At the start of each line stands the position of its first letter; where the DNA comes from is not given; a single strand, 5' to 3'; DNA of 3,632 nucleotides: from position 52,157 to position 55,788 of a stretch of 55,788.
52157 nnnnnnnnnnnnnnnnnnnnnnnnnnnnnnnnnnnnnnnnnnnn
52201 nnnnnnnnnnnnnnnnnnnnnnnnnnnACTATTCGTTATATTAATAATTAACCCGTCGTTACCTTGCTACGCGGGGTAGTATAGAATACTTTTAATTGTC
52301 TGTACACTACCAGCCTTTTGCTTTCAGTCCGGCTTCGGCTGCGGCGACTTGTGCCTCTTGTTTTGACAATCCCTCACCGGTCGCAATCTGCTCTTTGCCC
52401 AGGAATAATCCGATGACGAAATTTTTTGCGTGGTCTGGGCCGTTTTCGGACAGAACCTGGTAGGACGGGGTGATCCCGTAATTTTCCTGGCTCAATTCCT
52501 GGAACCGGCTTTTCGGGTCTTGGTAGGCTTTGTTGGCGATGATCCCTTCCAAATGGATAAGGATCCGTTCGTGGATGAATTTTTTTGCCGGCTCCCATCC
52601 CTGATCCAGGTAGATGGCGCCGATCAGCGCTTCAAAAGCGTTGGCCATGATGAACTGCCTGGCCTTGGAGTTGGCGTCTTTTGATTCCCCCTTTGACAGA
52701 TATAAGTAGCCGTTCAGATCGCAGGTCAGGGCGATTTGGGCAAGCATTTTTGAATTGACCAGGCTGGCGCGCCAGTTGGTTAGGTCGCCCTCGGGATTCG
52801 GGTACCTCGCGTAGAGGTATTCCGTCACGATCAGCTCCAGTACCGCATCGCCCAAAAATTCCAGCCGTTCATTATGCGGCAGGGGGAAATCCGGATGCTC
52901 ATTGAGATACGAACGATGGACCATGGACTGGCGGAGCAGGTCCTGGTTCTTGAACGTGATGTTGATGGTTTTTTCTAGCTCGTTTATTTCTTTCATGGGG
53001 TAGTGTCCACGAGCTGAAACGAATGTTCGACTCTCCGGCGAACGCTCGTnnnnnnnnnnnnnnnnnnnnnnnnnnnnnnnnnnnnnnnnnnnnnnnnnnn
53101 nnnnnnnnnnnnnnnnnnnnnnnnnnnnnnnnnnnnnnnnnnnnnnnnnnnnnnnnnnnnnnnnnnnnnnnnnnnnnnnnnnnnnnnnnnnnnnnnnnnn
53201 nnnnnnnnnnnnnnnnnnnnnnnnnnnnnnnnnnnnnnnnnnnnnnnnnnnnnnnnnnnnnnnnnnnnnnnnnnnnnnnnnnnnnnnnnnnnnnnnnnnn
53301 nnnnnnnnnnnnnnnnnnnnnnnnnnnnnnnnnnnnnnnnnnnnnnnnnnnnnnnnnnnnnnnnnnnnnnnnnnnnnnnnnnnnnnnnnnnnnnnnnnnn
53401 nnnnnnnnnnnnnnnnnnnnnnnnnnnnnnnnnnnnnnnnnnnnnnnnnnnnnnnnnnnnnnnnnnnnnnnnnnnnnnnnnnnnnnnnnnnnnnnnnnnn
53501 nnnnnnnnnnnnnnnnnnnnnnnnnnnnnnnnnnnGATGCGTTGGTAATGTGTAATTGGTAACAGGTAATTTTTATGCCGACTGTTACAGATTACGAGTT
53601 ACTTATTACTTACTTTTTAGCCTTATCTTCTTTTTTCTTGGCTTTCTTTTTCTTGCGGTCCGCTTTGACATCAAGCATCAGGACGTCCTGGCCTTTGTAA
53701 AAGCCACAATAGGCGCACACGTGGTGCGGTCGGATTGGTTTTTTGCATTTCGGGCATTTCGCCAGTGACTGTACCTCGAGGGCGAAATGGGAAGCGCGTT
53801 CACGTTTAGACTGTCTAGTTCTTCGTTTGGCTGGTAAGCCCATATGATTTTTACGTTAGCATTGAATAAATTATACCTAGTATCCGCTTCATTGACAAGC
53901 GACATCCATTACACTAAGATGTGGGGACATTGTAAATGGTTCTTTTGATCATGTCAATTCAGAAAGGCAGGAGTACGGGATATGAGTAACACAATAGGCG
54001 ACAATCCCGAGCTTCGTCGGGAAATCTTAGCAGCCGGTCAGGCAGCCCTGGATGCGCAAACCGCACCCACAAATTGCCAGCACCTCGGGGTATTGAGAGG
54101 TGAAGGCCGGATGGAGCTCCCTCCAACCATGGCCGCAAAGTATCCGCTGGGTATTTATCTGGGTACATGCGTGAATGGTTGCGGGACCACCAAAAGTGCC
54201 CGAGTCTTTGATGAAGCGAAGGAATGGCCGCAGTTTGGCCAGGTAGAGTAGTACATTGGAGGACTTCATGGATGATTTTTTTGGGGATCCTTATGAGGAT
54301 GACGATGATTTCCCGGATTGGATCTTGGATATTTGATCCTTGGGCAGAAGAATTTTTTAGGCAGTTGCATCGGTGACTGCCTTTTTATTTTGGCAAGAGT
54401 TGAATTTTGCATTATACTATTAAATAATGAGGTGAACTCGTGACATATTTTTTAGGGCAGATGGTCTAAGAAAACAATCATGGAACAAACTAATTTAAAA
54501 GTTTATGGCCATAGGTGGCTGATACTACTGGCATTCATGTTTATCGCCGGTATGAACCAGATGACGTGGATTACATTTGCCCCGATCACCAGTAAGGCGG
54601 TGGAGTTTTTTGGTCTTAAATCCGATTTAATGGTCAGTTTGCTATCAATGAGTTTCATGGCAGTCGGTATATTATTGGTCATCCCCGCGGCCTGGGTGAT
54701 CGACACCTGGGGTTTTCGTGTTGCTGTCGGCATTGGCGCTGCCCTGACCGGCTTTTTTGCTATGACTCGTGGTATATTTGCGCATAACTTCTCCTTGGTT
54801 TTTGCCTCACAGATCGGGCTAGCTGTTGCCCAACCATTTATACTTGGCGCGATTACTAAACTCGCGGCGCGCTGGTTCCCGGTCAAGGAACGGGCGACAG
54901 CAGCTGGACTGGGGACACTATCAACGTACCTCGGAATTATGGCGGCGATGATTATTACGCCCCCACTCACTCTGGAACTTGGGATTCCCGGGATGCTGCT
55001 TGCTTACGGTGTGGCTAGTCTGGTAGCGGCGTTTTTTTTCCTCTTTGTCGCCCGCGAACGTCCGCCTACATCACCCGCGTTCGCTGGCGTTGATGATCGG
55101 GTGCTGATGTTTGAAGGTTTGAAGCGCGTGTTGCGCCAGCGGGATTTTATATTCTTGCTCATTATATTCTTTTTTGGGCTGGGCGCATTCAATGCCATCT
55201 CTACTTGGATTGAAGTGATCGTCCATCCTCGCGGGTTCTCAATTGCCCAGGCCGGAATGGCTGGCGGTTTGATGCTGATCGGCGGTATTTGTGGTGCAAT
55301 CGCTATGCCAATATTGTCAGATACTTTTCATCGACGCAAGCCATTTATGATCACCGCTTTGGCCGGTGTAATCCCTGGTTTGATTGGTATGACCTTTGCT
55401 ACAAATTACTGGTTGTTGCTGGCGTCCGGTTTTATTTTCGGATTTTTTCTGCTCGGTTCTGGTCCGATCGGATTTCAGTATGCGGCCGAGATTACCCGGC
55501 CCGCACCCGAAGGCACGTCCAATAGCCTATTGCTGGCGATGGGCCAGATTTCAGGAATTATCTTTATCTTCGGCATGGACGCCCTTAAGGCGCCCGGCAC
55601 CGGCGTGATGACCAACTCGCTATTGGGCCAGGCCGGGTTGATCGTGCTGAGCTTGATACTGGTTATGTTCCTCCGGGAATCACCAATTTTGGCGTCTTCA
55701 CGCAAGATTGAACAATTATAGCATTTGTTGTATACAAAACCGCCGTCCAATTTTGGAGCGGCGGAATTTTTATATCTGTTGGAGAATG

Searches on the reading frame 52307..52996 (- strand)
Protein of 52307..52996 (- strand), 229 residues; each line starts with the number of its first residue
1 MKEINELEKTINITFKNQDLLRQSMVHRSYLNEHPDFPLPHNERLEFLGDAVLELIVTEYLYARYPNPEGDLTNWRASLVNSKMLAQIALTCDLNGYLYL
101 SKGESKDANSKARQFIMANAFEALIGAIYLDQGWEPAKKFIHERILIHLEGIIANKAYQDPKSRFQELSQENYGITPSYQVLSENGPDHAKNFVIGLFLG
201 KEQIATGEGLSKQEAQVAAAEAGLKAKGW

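Call 68: search_protein_families(library=pfam, proteins=[window:52307-52996:-], max_evalue=0.00001)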
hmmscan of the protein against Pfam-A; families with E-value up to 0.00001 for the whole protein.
window:52307-52996:- (229 aa): 3 families
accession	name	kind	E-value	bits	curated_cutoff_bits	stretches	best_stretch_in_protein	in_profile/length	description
PF14622.11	Ribonucleas_3_3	-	3.2e-39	134.5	35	1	17-146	1-125/128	Ribonuclease-III-like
PF00636.31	Ribonuclease_3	-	1.3e-25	90.6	27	1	43-133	1-102/102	Ribonuclease III domain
PF00035.32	dsrm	-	3e-13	50.6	23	1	161-225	1-64/66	Double-stranded RNA binding motif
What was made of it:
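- On RNase III-type processing stem (leader-trailer helix of the inner tRNA): An RNase III gene lies at 52307-52996 (call 68).
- RNase III is encoded in the window at 52307-52996 (call 68).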

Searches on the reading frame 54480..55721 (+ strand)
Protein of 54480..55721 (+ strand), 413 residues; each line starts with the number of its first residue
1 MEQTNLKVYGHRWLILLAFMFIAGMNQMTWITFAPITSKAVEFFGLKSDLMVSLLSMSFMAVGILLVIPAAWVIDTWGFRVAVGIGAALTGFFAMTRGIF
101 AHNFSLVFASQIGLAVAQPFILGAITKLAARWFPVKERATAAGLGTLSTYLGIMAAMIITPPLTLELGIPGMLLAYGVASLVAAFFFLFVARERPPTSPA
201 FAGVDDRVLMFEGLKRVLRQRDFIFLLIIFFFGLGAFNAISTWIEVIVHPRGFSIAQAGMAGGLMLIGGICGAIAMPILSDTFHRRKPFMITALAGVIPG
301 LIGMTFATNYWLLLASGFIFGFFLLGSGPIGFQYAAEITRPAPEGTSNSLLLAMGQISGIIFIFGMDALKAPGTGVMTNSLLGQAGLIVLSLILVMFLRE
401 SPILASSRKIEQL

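Call 68: search_protein_families(library=pfam, proteins=[window:54480-55721:+], max_evalue=0.00001)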
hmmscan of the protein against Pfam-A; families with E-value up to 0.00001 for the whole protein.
window:54480-55721:+ (413 aa): 2 families
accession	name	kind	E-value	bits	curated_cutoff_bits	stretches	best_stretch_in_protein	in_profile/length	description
PF07690.21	MFS_1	-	2.8e-38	132.2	33.4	2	20-362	2-346/347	Major Facilitator Superfamily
PF00083.30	Sugar_tr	-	5.3e-09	35.9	22.3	1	257-403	47-196/452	Sugar (and other) transporter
